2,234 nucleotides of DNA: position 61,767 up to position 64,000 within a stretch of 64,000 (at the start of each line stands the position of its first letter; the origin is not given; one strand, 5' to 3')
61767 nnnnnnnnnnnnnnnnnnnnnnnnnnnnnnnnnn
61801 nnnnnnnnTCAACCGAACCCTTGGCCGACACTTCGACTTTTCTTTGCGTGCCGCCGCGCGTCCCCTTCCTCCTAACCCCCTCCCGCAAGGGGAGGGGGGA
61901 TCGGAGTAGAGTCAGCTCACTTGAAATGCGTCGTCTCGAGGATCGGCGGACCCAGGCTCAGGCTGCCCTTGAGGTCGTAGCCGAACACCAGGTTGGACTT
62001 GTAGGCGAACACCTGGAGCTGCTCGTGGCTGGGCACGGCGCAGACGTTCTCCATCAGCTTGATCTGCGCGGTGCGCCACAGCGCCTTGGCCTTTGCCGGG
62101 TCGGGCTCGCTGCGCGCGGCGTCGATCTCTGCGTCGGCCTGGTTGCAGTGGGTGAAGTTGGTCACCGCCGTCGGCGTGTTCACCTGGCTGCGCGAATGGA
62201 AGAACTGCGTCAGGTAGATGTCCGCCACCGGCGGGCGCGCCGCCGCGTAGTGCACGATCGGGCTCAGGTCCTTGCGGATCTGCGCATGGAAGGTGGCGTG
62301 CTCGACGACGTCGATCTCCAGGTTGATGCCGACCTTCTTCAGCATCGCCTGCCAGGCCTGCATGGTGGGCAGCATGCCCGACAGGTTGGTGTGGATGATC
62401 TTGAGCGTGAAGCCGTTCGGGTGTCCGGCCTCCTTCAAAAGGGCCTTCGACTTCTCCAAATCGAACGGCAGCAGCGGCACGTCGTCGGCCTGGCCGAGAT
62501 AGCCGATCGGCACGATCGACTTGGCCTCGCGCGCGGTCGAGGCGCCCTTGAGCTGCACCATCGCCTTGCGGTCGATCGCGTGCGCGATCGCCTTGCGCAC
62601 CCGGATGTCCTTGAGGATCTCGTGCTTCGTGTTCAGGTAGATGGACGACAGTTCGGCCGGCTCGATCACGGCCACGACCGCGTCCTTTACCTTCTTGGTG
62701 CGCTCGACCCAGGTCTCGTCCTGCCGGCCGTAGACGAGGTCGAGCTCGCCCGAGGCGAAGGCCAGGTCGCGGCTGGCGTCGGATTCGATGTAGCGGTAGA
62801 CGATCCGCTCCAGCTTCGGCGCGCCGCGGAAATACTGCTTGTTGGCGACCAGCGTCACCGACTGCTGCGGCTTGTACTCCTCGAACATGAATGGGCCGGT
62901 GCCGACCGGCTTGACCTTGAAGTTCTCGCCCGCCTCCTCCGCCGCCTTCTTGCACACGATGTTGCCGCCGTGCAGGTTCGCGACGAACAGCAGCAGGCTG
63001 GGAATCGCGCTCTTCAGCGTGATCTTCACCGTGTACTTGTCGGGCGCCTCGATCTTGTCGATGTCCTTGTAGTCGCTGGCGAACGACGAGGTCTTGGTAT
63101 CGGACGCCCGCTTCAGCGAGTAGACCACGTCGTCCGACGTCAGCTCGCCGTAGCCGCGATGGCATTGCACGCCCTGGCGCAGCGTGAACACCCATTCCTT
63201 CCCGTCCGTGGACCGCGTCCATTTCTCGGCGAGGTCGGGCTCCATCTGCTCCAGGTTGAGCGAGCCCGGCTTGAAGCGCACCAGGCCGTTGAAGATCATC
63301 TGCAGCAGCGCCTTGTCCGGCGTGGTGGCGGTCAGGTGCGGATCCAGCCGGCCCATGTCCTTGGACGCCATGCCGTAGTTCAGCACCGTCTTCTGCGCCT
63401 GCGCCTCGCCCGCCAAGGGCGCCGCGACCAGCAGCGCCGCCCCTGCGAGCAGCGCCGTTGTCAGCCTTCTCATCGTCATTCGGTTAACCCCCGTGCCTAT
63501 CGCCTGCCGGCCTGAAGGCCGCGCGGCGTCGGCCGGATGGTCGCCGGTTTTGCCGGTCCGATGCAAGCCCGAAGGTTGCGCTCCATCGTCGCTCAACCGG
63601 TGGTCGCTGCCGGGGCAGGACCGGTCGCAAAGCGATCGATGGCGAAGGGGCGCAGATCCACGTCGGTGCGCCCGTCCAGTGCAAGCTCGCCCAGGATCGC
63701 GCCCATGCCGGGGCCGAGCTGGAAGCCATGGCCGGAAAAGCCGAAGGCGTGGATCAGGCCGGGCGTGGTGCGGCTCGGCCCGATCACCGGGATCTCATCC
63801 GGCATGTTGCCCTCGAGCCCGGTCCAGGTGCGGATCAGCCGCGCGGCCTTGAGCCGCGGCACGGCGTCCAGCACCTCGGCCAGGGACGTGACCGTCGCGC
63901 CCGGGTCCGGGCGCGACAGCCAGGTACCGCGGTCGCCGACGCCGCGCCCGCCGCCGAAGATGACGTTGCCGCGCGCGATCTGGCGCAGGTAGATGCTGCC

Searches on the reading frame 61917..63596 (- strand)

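Call 71: search_protein_families(library=pfam, proteins=[window:61917-63596:-], max_evalue=0.00001)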
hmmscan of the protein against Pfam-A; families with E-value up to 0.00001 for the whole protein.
window:61917-63596:- (559 aa): 1 family
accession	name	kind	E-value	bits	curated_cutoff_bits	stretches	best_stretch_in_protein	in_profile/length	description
PF00496.27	SBP_bac_5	-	1.5e-87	294.5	32.4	1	118-470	2-365/368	Bacterial extracellular solute-binding proteins, family 5 Middle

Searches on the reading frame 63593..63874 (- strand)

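Call 71: search_protein_families(library=pfam, proteins=[window:63593-63874:-], max_evalue=0.00001)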
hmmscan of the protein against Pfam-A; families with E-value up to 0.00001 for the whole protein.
window:63593-63874:- (93 aa): 1 family
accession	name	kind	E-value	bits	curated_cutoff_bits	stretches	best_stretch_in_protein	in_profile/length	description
PF01266.30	DAO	-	2e-13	51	27.9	1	4-64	296-353/353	FAD dependent oxidoreductase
